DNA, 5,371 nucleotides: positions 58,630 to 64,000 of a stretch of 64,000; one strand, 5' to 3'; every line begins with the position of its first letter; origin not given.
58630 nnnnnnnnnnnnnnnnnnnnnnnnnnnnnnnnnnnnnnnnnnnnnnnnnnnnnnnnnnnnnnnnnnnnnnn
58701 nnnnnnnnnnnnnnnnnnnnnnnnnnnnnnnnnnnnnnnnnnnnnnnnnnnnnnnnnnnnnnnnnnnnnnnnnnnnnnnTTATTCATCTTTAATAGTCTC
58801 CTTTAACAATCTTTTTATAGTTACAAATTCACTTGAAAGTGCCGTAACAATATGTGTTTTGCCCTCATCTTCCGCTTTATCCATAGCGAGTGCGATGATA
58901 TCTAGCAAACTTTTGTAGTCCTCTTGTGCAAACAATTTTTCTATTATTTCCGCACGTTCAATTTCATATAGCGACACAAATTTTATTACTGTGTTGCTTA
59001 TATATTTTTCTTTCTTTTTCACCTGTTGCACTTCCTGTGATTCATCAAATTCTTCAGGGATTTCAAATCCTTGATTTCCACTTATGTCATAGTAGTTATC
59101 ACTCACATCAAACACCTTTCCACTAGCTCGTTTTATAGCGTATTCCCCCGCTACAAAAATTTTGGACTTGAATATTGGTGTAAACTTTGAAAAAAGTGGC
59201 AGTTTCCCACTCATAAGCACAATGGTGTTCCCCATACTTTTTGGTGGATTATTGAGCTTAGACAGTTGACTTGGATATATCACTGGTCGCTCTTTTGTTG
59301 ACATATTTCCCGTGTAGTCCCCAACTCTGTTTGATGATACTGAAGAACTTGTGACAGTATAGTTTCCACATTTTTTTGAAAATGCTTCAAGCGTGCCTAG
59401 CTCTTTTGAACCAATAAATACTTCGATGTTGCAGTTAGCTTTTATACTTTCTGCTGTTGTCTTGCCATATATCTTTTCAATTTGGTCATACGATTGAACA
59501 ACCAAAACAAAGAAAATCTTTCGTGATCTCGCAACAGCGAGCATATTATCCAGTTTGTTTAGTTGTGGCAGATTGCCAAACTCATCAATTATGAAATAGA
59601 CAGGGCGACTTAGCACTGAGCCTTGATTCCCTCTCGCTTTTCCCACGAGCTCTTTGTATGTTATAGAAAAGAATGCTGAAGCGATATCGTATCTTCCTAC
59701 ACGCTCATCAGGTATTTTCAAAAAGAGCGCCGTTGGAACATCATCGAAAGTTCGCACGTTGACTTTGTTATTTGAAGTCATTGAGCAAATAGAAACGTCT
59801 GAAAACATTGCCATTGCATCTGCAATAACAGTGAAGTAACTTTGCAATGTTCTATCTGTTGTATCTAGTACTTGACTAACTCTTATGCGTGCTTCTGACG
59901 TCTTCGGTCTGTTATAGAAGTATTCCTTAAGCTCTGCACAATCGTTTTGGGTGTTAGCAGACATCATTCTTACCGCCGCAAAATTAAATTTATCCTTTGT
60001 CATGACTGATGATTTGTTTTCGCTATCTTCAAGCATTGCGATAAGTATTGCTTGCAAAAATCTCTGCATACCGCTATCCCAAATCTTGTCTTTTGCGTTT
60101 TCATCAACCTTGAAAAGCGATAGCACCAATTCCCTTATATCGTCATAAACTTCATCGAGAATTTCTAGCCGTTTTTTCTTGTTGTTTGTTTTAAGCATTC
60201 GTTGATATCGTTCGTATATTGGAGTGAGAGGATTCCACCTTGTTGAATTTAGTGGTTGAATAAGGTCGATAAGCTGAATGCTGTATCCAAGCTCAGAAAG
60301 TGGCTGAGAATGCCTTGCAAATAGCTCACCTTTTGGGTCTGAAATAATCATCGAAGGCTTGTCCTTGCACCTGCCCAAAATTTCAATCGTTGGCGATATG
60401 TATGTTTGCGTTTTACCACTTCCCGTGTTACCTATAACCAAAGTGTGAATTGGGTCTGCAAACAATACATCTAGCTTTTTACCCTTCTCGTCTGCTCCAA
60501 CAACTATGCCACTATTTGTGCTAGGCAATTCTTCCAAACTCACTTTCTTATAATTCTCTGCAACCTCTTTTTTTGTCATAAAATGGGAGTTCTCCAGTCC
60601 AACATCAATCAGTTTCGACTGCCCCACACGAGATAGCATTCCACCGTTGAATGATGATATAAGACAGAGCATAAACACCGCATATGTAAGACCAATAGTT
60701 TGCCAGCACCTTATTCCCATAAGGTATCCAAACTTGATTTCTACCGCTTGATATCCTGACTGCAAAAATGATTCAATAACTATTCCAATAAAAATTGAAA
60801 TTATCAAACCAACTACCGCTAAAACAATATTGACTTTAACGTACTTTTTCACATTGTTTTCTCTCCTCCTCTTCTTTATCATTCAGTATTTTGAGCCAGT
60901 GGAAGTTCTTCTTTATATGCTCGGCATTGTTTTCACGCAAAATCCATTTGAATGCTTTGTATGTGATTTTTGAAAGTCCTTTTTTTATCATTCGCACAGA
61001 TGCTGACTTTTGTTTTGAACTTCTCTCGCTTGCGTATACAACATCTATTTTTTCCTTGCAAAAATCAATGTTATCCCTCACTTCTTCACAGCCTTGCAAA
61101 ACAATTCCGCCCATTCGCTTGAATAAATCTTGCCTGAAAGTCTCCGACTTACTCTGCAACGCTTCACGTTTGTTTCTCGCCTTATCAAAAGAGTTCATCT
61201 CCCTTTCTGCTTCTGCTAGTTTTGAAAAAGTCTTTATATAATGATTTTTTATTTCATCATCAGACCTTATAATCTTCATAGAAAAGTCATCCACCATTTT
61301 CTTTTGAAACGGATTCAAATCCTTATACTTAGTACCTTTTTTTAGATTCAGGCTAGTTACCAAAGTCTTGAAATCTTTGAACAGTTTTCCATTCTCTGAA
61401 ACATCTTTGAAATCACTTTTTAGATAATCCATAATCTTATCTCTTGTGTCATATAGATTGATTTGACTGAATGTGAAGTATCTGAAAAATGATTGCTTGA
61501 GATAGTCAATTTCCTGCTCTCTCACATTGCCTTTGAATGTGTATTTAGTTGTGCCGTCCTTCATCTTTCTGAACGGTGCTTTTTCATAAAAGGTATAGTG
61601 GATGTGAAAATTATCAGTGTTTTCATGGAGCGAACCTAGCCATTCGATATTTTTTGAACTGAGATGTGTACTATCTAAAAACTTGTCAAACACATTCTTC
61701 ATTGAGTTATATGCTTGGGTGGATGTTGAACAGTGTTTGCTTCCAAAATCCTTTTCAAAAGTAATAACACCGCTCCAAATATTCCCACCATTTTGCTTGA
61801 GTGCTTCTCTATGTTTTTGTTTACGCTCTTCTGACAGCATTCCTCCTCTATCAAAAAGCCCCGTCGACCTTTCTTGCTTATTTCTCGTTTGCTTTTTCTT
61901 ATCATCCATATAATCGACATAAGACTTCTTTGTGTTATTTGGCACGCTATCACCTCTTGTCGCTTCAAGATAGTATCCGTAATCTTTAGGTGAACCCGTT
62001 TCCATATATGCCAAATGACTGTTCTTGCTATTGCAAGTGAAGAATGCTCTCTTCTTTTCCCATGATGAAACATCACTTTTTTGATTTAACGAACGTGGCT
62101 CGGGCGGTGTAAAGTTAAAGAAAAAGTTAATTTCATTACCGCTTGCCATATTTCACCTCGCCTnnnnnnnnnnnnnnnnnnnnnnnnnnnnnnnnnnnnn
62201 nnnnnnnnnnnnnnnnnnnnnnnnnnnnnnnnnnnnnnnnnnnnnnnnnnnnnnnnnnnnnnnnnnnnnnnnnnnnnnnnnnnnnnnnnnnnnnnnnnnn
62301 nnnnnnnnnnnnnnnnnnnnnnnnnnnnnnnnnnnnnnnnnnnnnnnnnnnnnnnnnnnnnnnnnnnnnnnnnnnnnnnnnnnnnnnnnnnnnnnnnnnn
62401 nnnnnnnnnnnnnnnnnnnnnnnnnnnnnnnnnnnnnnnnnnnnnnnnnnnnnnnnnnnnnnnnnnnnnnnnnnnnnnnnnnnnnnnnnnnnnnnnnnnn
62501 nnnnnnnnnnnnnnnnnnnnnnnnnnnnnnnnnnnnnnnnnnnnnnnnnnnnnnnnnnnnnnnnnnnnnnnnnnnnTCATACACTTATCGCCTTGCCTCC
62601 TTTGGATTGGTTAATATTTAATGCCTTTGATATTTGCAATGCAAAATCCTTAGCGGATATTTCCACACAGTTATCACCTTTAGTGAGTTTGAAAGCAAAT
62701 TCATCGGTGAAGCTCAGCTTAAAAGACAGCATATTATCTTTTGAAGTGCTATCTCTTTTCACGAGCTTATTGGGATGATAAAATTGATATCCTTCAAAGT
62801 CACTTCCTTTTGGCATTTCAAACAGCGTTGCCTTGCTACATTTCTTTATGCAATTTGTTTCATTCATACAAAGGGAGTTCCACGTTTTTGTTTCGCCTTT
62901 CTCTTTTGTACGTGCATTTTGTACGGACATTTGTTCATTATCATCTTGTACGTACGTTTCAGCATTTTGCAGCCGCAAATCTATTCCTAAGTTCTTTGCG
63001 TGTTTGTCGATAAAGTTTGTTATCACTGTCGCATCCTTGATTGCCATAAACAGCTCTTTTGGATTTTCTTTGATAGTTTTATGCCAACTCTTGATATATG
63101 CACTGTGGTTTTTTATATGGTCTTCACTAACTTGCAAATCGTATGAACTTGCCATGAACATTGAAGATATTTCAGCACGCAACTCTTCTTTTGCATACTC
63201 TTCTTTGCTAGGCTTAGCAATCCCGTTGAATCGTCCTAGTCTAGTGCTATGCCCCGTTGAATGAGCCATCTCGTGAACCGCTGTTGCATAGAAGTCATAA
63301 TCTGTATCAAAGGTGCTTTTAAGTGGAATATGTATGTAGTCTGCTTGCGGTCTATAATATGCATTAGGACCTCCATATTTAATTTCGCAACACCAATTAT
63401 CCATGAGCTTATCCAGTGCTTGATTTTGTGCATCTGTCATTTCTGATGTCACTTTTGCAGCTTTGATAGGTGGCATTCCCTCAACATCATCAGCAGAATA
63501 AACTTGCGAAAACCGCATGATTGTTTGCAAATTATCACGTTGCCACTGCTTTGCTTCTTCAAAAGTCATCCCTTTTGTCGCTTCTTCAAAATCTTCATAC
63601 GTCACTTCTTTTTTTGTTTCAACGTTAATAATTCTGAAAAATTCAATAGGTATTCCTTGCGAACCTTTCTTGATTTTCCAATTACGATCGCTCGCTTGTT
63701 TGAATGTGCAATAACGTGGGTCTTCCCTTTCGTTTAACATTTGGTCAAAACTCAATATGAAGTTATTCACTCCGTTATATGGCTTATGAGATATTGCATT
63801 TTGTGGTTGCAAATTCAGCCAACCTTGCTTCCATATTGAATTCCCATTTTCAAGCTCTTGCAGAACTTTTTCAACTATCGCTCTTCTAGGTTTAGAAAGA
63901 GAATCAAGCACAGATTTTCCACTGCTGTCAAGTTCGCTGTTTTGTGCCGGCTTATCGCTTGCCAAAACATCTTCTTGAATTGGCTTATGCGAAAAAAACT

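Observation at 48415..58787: Three T4SS-linked envelope proteins share dense DnaJ-type CxxCxGxG repeats in their predicted extracytoplasmic parts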

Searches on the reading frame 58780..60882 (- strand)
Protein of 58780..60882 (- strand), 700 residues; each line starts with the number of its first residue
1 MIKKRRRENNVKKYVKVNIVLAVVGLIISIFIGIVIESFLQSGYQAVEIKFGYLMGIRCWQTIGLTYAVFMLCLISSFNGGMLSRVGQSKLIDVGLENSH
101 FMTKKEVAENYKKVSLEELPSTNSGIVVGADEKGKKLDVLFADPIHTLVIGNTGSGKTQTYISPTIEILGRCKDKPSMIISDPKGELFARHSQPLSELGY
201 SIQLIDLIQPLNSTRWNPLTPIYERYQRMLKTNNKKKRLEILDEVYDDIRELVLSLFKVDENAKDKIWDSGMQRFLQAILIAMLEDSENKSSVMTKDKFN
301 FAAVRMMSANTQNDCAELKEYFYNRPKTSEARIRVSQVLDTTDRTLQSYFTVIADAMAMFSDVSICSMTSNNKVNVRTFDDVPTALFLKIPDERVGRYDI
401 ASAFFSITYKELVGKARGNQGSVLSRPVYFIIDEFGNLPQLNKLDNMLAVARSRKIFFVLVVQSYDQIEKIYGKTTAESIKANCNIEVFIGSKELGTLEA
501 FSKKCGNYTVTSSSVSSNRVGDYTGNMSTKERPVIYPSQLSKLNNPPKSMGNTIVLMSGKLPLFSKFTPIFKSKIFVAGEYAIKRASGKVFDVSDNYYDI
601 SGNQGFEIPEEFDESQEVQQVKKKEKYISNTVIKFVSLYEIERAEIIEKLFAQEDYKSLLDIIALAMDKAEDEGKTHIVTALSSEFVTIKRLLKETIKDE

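Call 10: search_protein_families(library=pfam, proteins=[window:58780-60882:-], max_evalue=0.01)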
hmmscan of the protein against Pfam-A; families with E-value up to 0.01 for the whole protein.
window:58780-60882:- (700 aa): 5 families
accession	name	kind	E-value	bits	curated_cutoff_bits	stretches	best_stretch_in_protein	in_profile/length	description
PF02534.20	T4SS-DNA_transf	-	2.2e-42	145.9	20.1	1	120-577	17-452/468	Type IV secretory system Conjugative DNA transfer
PF12696.13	TraG-D_C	-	9.1e-31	106.9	22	1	427-544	1-125/126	TraM recognition site of TraD and TraG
PF10412.15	TrwB_AAD_bind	-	3.5e-23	82.6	20.5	1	312-545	141-368/387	Type IV secretion-system coupling protein DNA-binding domain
PF01935.23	DUF87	-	3.4e-06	27.7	23.2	1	146-321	25-186/220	Helicase HerA, central domain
PF00270.35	DEAD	-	1e-05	25.8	26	1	147-204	17-76/167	DEAD/DEAH box helicase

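Call 22: search_protein_families(library=ncbifam, proteins=[window:58780-60882:-], max_evalue=0.1)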
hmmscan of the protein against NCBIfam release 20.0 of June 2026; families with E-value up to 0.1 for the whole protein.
window:58780-60882:- (700 aa): 17 families
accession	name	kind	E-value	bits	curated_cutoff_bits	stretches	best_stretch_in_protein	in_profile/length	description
NF045973.1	conju_CD1115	equivalog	3e-80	270.3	250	1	125-565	1-430/442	VirD4-like conjugal transfer protein, CD1115 family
NF010424.0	PRK13850.1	equivalog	9e-16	57.2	681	1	327-563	291-523/670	type IV secretion system ATPase VirD4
NF010453.0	PRK13880.1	subfamily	1.3e-15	56.6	586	1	119-555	142-573/630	conjugal transfer coupling protein TraG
TIGR02759.1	TraD_Ftype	equivalog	4.2e-14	52.2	521.35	1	425-544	406-530/566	type IV conjugative transfer system coupling protein TraD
NF010394.0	PRK13822.1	subfamily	4.8e-14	52.1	443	1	248-563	308-614/643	conjugal transfer coupling protein TraG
TIGR02767.1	TraG-Ti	equivalog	1.3e-12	47.4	686.2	1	253-563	301-601/623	Ti-type conjugative transfer system protein TraG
NF041326.1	Bacteroid_MobC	subfamily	5.2e-11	41.6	900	1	430-544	460-571/655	conjugal transfer protein MobC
TIGR03743.1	SXT_TraD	subfamily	1.1e-10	40.6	366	2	419-526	479-593/636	conjugative transfer system coupling protein TraD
NF010472.0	PRK13897.1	equivalog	2.5e-10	39.6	728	1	338-579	320-559/657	type IV secretion system component VirD4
NF010450.0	PRK13876.1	subfamily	7e-08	31.1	674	1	426-574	400-547/667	IncP-type conjugal transfer protein TraG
NF010254.0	PRK13700.1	subfamily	5.3e-06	25.2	1221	1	421-493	413-485/735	F-type conjugal transfer protein TraD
TIGR00929.1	VirB4_CagE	subfamily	0.0022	16.3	643.1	0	425-493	633-702/792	VirB4 family type IV secretion/conjugal transfer ATPase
NF041214.1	plasmid_TraB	equivalog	0.003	16.1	800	1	144-186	248-289/639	plasmid transfer protein TraB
NF041447.1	TrbC_conju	equivalog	0.0084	14.6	800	0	146-185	131-167/685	F-type conjugative transfer protein TrbC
NF010282.0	PRK13724.1-4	equivalog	0.0091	16.1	194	1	104-159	33-87/106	conjugal transfer protein TrbD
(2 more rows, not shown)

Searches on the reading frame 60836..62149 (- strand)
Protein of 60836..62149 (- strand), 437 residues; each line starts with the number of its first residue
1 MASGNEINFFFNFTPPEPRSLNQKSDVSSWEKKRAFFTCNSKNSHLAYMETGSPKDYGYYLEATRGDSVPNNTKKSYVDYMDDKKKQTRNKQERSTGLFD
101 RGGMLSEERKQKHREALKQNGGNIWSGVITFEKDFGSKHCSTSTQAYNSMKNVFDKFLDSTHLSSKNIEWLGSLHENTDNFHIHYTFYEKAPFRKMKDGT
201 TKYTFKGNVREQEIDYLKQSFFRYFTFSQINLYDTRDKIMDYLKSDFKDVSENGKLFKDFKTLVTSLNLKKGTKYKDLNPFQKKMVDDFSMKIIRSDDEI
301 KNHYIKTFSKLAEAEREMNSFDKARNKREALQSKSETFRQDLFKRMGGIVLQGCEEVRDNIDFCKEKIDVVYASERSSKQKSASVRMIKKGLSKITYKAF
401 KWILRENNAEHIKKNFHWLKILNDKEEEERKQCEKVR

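Call 10: search_protein_families(library=pfam, proteins=[window:60836-62149:-], max_evalue=0.01)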
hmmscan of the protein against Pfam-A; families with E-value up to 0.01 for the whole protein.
window:60836-62149:- (437 aa): 1 family
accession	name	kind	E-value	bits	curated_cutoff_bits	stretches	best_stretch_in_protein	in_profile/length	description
PF18555.7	MobL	-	1.1e-23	84.3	28.5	1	35-391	9-370/383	MobL relaxases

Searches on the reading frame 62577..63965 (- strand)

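Call 10: search_protein_families(library=pfam, proteins=[window:62577-63965:-], max_evalue=0.01)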
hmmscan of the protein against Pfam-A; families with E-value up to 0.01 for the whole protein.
window:62577-63965:- (462 aa): 2 families
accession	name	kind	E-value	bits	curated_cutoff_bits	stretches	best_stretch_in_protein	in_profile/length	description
PF18818.7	MPTase-PolyVal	-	1.3e-32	112.9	27.5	1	183-309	2-124/126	Zincin-like metallopeptidase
PF08401.16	ArdcN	-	2.2e-21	76.8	22.6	1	27-135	4-116/123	N-terminal domain of anti-restriction factor ArdC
